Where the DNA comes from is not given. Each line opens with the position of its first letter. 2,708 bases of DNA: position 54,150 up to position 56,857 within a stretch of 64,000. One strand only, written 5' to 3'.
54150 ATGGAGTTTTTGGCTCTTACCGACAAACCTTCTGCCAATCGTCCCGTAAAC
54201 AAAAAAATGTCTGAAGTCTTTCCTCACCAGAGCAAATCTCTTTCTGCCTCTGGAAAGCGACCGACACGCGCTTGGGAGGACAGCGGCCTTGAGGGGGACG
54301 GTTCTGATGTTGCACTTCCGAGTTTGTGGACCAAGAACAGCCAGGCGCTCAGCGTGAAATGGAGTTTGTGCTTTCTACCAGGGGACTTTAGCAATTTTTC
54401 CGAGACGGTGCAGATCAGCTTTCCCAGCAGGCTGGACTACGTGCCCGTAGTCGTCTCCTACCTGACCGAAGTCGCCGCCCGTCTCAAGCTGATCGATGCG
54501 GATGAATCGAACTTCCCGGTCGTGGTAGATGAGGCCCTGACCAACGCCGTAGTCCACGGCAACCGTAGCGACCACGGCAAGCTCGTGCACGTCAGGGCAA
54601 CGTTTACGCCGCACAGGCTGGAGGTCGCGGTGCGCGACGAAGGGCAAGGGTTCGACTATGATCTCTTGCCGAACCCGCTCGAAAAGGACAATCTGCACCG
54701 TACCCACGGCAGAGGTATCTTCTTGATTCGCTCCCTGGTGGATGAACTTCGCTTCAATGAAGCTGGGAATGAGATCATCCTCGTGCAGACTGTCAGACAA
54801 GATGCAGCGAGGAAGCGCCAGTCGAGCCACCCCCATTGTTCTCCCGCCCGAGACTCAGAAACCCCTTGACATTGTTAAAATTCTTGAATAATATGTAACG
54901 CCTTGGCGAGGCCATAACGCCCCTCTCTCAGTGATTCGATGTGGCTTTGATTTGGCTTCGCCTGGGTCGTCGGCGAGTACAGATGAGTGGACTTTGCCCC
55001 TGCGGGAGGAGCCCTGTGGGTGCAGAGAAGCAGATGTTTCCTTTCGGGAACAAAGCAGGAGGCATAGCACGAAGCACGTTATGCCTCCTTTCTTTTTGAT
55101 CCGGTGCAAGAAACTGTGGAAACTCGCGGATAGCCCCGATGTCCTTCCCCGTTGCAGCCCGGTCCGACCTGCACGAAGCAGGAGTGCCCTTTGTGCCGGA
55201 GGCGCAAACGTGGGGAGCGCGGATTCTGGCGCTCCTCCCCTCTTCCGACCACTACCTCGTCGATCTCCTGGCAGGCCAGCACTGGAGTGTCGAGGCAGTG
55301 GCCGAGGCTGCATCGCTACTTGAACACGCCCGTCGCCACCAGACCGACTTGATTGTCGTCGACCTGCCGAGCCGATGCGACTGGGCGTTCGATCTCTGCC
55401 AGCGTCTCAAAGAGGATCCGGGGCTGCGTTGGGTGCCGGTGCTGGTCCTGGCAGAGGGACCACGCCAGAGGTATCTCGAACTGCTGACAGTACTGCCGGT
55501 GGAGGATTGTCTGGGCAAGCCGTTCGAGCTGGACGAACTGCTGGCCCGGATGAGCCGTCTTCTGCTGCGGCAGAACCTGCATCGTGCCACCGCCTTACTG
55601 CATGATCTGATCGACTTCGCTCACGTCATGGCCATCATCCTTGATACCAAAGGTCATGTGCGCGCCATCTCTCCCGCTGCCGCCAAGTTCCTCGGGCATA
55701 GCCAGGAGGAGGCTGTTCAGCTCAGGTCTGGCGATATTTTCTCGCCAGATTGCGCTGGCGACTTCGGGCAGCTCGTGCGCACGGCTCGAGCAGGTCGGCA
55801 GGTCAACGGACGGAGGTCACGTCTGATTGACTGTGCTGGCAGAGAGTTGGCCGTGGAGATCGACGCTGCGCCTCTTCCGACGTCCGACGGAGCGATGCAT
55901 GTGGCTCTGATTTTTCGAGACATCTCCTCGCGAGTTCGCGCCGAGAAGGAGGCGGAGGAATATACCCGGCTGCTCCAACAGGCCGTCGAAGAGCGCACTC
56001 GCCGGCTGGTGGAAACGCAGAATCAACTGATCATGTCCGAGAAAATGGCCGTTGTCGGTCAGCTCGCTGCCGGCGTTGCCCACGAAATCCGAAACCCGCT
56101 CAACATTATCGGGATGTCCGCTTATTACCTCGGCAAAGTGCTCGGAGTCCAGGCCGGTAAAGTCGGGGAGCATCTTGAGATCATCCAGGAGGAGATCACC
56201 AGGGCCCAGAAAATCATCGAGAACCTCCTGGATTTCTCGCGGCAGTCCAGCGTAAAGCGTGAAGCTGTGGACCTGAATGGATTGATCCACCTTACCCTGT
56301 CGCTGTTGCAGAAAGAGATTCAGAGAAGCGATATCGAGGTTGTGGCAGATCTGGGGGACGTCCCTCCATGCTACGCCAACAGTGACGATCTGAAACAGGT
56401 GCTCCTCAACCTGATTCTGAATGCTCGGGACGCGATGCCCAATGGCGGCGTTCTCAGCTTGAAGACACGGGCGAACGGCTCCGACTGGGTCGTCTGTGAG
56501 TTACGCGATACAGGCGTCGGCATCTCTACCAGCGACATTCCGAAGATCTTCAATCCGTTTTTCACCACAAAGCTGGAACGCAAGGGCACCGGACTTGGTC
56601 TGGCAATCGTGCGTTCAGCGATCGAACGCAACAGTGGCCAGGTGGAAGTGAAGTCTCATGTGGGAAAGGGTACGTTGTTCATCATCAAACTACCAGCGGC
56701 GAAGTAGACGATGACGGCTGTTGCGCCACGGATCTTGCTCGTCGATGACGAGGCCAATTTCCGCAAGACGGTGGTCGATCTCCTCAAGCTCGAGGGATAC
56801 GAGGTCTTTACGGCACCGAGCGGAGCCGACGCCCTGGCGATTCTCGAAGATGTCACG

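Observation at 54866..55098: Promoter- and terminator-delimited ~200-nt putative small RNA between anti-sigma kinase and histidine kinase genes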

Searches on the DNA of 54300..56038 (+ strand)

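Call 4: search_rna_families(source=window, start=54300, end=55700, threshold=evalue, max_evalue=10, show_alignments=3)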
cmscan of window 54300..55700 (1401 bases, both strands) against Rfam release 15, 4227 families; matches with E-value up to 10: 2.
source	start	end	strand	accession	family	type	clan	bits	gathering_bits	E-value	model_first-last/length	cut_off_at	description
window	55057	55096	-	RF04352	Plastid-psbA-4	Cis-reg;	CL00153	19.2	56.8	3.6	1-61/61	no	Plastid-psbA-4 3UTR RNA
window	55176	55280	-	RF00461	IRES_VEGF_A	Cis-reg; IRES;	-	12.9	160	3.5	1-308/308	no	Vascular endothelial growth factor (VEGF) IRES A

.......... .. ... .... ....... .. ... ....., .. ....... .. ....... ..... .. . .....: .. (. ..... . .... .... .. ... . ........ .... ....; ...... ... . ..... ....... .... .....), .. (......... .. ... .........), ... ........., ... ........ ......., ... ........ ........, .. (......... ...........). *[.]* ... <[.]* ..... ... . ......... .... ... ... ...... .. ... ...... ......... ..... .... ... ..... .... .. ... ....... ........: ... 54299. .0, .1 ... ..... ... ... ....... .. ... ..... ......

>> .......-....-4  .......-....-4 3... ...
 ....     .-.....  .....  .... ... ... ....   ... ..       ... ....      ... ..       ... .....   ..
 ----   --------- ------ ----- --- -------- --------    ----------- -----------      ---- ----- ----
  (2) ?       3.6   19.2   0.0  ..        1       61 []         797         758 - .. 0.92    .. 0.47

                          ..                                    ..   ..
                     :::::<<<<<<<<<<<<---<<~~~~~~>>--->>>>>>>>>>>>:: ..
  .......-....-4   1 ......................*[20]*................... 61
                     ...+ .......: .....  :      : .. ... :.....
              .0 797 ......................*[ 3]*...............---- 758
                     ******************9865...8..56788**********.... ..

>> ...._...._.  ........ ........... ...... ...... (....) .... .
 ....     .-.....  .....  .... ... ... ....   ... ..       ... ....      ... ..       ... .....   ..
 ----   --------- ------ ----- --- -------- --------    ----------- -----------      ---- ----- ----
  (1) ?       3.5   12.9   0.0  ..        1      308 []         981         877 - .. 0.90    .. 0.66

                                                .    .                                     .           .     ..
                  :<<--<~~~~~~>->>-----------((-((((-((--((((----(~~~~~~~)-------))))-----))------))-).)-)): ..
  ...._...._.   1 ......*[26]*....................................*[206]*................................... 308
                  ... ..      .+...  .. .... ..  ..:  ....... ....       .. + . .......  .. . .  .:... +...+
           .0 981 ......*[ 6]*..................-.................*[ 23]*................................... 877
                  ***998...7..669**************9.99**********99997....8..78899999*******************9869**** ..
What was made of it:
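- On Any Rfam family (riboswitches, T-box, leaders, named sRNAs including Pxr, atoC motif, 6S, CsrB/Rsm): Nothing relevant at E<=10 in the window region (call 4).
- Closest known: Pxr sRNA with the PxrK/PxrR two-component system of myxobacteria. Different: Here the RNA lies upstream of the kinase, is co-oriented with it, has a sigma-70-type promoter, and shares no detected sequence or structure similarity (no Rfam hit, call 4).
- Closest known: 6S RNA. Different: No covariance-model match (call 4).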

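Call 57: search_rna_families(sources=[L085, L086, L004], threshold=evalue, max_evalue=5)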
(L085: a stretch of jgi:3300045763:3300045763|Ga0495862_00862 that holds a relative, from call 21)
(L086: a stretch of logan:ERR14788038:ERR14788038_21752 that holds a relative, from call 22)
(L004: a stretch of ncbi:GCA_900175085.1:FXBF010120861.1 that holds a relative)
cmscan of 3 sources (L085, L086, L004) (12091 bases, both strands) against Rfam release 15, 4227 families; matches with E-value up to 5: 1.
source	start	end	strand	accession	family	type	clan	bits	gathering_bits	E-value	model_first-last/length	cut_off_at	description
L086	2857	2927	+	RF02275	Hammerhead_HH9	Gene; ribozyme;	CL00010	19.2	52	1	1-77/77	no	Hammerhead ribozyme HH9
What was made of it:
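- On Any Rfam family (riboswitches, T-box, leaders, named sRNAs including Pxr, atoC motif, 6S, CsrB/Rsm): Nothing at E<=5 in L085, L086 or L004 (call 57).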

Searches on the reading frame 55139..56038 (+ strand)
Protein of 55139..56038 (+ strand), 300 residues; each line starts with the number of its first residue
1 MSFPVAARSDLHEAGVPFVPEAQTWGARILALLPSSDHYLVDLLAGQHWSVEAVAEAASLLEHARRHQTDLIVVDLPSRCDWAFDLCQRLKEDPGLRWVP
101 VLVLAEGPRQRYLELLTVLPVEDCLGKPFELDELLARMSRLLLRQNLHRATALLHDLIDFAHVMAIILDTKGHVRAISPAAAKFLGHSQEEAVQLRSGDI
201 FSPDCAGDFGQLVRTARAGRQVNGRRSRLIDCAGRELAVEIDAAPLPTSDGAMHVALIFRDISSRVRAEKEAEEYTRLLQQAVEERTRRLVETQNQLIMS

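Call 20: find_homologous_proteins(query=window:55139-56038:+)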
Query window:55139-56038:+ (300 aa): 5 proteins with E <= 0.001 among 7749 candidates.
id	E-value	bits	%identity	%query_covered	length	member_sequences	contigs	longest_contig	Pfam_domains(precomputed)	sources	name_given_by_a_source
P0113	1.2e-192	656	100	100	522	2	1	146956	PF13426.14,PF08448.17,PF02518.32,PF00512.32,PF00989.32,PF00072.31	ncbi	-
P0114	2.5e-124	432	68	100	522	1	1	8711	PF13426.14,PF08448.17,PF02518.32,PF00512.32,PF00989.32,PF00072.31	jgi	jgi:PAS domain S-box-containing protein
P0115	6.4e-95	336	60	92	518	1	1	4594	PF13426.14,PF08448.17,PF02518.32,PF00512.32,PF00989.32,PF00072.31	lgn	-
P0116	2.6e-4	38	35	33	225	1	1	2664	PF00486.35,PF00072.31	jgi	jgi:DNA-binding response OmpR family regulator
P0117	2.6e-4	38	26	60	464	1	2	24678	PF08447.19,PF13426.14,PF13188.14,PF12860.14,PF24820.2,PF13581.13,PF08448.17,PF02518.32,PF00989.32,PF07536.21,PF07568.19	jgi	jgi:PAS domain S-box-containing protein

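Call 21: find_encoding_contigs(protein=P0114, flank=5000)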
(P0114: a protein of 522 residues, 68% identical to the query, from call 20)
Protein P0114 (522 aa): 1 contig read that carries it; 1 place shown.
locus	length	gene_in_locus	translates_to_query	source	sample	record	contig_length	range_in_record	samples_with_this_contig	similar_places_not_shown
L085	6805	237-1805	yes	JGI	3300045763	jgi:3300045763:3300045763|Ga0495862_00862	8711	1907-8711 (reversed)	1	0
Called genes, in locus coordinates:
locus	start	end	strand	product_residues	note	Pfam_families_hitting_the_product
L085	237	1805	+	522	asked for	PF00072:Response_reg (weak), PF00989:PAS (weak), PF08448:PAS_4, PF13426:PAS_9 (weak), PF00512:HisKA, PF02518:HATPase_c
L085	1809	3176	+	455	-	PF00072:Response_reg, PF01078:Mg_chelatase (faint), PF00158:Sigma54_activat, PF14532:Sigma54_activ_2, PF00004:AAA (faint), PF07728:AAA_5, PF25601:AAA_lid_14, PF02954:HTH_8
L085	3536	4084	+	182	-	PF00072:Response_reg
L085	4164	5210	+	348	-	PF01656:CbiA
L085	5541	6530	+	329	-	PF13480:Acetyltransf_6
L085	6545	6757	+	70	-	-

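Call 22: find_encoding_contigs(protein=P0115, flank=5000)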
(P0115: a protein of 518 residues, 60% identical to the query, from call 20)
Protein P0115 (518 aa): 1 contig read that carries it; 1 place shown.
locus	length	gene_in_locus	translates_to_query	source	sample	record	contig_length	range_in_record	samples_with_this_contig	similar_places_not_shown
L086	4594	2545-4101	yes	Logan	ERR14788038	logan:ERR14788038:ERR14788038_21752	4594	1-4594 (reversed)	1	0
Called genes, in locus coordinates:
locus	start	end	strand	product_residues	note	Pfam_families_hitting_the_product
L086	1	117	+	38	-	?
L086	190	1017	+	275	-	PF04542:Sigma70_r2, PF04539:Sigma70_r3, PF04545:Sigma70_r4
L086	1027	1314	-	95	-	-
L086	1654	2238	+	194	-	PF13581:HATPase_c_2, PF02518:HATPase_c (weak)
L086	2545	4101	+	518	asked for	PF00072:Response_reg, PF00989:PAS, PF08448:PAS_4, PF13426:PAS_9, PF00512:HisKA, PF02518:HATPase_c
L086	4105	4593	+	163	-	?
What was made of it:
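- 55139..58081 (+): Downstream operon: REC-PAS-HisKA-HATPase histidine kinase (55139-56707) and NtrC-type sigma-54-dependent response regulator (56711-58081). The same gene order follows the RNA in L085 and L086 (calls 21, 22).
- Tried and rejected: The kinase N-terminus search gave two orthologues (calls 20-22).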

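Call 26: list_cluster_members(proteins=[P0113, P0001, P0114, P0115, P0002])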
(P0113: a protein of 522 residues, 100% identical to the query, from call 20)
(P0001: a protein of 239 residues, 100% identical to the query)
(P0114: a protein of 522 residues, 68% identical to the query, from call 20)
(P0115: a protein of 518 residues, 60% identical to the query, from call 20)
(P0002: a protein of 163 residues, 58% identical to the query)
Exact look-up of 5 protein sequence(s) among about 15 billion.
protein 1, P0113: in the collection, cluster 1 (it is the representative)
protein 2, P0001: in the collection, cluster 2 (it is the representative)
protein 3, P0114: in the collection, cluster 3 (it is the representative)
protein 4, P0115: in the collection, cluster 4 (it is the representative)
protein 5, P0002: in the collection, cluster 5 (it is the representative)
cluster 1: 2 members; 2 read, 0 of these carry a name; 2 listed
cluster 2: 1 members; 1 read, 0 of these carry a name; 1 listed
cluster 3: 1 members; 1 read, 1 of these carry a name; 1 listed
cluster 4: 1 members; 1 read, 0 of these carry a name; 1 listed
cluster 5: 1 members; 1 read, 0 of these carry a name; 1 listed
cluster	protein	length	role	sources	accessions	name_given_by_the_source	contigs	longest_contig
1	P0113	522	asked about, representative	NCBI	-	-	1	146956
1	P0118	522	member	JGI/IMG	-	-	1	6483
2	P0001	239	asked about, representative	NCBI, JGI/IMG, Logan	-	-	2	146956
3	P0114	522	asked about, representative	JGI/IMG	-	PAS domain S-box-containing protein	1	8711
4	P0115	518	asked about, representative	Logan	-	-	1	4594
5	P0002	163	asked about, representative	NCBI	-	-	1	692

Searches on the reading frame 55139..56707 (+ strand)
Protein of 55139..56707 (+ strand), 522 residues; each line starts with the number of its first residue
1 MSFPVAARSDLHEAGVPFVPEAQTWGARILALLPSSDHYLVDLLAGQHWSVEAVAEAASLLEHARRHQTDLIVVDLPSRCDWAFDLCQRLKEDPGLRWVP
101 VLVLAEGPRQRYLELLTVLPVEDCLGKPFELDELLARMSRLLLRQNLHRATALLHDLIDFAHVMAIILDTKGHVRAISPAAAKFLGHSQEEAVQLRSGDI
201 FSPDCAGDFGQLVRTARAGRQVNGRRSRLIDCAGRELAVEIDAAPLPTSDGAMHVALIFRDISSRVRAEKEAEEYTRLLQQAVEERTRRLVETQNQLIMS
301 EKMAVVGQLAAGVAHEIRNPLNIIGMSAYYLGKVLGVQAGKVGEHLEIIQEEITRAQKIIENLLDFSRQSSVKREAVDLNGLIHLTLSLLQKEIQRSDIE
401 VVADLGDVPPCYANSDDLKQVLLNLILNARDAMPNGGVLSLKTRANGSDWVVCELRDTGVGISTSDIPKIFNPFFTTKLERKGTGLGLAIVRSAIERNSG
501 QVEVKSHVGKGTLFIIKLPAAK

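Call 7: search_protein_families(library=pfam, proteins=[window:55139-56707:+])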
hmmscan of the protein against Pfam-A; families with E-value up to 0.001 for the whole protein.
window:55139-56707:+ (522 aa): 6 families
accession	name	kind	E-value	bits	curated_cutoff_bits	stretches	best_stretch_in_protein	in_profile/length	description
PF02518.31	HATPase_c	-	1.8e-24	86.7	26.4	1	414-521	2-110/111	Histidine kinase-, DNA gyrase B-, and HSP90-like ATPase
PF00512.31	HisKA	-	2.1e-13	50.5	26.9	1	307-369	3-63/66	His Kinase A (phospho-acceptor) domain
PF08448.16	PAS_4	-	1.3e-10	41.9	23.1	1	163-267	6-110/110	PAS fold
PF13426.13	PAS_9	-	2.3e-07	31.4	27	1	165-263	4-102/103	PAS domain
PF00989.32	PAS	-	1.4e-06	28.8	22.6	1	156-262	5-113/113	PAS fold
PF00072.30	Response_reg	-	1.5e-06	28.8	30.2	1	40-137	14-109/111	Response regulator receiver domain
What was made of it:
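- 55139..58081 (+): Pfam (call 7).
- Checked: The T-run ends 41 nt before the kinase ATG at 55139 (REC-PAS-HisKA-HATPase, call 7).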

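Call 19: find_related_loci(query=window:55139-56707:+, collection=genome_contigs, flank=4000)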
Query window:55139-56707:+ (522 aa) in genome_contigs; peptide patterns used: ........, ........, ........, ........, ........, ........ (x = any residue, [..] = any of these).
393 stretches matched a pattern; 228 encode a relative of the query (tblastn E <= 1e-3); the best 80 are kept; 80 distinct loci.
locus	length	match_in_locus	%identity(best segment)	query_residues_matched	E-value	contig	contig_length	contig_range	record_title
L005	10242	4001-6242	43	268-521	1e-57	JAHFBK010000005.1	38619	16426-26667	MAG: Candidatus Dadabacteria bacterium isolate nzgw197 NODE_283_length_38620_cov_19.241695, whole genome shotgun sequenc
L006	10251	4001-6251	44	268-522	1e-53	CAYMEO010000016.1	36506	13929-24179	MAG TPA_asm: uncultured Spirochaetia bacterium isolate binchicken_co71_42 genome assembly, contig: NODE_459_length_36506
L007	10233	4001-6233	42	268-521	5e-52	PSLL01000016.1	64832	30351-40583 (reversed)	MAG: Candidatus Dadabacteria bacterium isolate ERB_12_1 NODE_70_length_64832_cov_4.098710, whole genome shotgun sequence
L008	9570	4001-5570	32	49-519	2e-47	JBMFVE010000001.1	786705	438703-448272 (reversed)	MAG: Candidatus Kryptoniota bacterium isolate KM4348-21 NODE_1_length_786705_cov_9.802058, whole genome shotgun sequence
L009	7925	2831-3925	30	142-522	5e-47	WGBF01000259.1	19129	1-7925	MAG: bacterium isolate S144_13 k151_304155, whole genome shotgun sequence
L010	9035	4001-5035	33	166-520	5e-47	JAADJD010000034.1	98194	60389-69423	MAG: Calditrichota bacterium isolate M_MetaBat.96 contig-127_645, whole genome shotgun sequence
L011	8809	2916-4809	40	276-519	4e-45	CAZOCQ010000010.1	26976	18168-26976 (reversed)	MAG TPA_asm: uncultured Desulfobacca sp. isolate binchicken_co107_299 genome assembly, contig: NODE_4441_length_26976_co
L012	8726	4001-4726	39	287-520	6e-45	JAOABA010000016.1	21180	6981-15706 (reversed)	MAG: Candidatus Kapaibacterium sp. isolate SKW166 k141_1045947, whole genome shotgun sequence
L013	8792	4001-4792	36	251-519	2e-44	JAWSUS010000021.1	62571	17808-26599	MAG: Desulfuromonadales bacterium isolate B4G8H2-01 NODE_21_length_62571_cov_645.260297, whole genome shotgun sequence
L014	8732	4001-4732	38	287-522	3e-44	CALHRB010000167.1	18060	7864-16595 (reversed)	MAG: Candidatus Kapabacteria bacterium isolate N1_Bin_Bin_40_sub genome assembly, contig: c_000004016244, whole genome s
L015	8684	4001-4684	38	295-519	3e-44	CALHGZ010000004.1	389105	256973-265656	MAG: Candidatus Kapabacteria bacterium isolate N1_Bin_METABAT__253_1 genome assembly, contig: c_000002896452, whole geno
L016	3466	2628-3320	38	295-521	5e-44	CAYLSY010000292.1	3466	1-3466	MAG TPA_asm: uncultured Hyphomicrobiales bacterium isolate SRP167436_co1_339 genome assembly, contig: NODE_45572_length_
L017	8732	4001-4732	38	287-522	2e-43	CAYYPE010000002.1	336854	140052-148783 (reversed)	MAG TPA_asm: uncultured Hyphomicrobiales bacterium isolate binchicken_co58_170 genome assembly, contig: NODE_13_length_3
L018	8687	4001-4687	40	295-519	1e-43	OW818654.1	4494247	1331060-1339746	metagenome genome assembly, chromosome: 1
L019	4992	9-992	35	180-522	9e-44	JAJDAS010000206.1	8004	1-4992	MAG: Nitrospinia bacterium isolate OFTM173 OFTM173_205, whole genome shotgun sequence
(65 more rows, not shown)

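Call 35: search_protein_families(library=ncbifam, proteins=[window:55139-56707:+], max_evalue=0.00001)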
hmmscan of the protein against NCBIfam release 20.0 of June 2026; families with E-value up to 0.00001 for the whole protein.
window:55139-56707:+ (522 aa): 84 families (the best 25 are shown)
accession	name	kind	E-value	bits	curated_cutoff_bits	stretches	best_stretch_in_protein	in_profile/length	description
NF008468.0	PRK11360.1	equivalog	2.8e-67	227.5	646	1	291-521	381-609/616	two-component system sensor histidine kinase AtoS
NF007688.0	PRK10364.1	equivalog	6.4e-57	193.3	479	1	292-520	226-451/460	two-component system sensor histidine kinase ZraS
NF052574.1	HisKinEspCMyxo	equivalog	2.8e-47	161.4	1200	1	264-522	379-639/785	serine histidine kinase EspC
NF038348.1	T2SS_HK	subfamily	3.4e-47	161.1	450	2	351-520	403-573/574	histidine kinase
NF046020.1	HisKinCckABruc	equivalog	3.9e-44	150.7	1000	1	269-519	446-706/868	cell cycle histidine kinase CckA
NF046044.1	PnpS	equivalog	2.3e-42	145.4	400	1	311-519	175-390/390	two-component system histidine kinase PnpS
NF010411.0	PRK13837.1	equivalog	3.9e-42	144.2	647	1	293-520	437-675/828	two-component system VirA-like sensor kinase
NF052573.1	HisKinEspAMyxo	equivalog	1.3e-39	135.9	1400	1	292-521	370-612/755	serine histidine kinase EspA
NF046026.1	HisKinCckACaul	equivalog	1.6e-39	135.6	1000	1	293-521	289-533/678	cell cycle histidine kinase CckA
NF053867.1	SprKinKinDBac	equivalog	4.6e-35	121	775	1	292-521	275-498/500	sporulation kinase KinD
NF010076.0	PRK13557.1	subfamily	1.8e-34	119.1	631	1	292-521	149-395/540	histidine kinase famiy protein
TIGR02966.1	phoR_proteo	equivalog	3.2e-32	111.9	334.2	1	309-517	117-332/333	phosphate regulon sensor histidine kinase PhoR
NF038297.2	hybrid_HK_HrmK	equivalog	9.3e-32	110.4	725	1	280-520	210-457/607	hybrid histidine kinase/response regulator HrmK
NF047874.1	MASE3_PAS_HK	subfamily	2.5e-30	105.9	560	1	143-520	256-625/655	MASE3 domain-containing sensor histidine kinase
NF047794.1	HisKinPtgB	equivalog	3.7e-29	101.5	1000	1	277-517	410-652/656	two-component system sensor histidine kinase PgtB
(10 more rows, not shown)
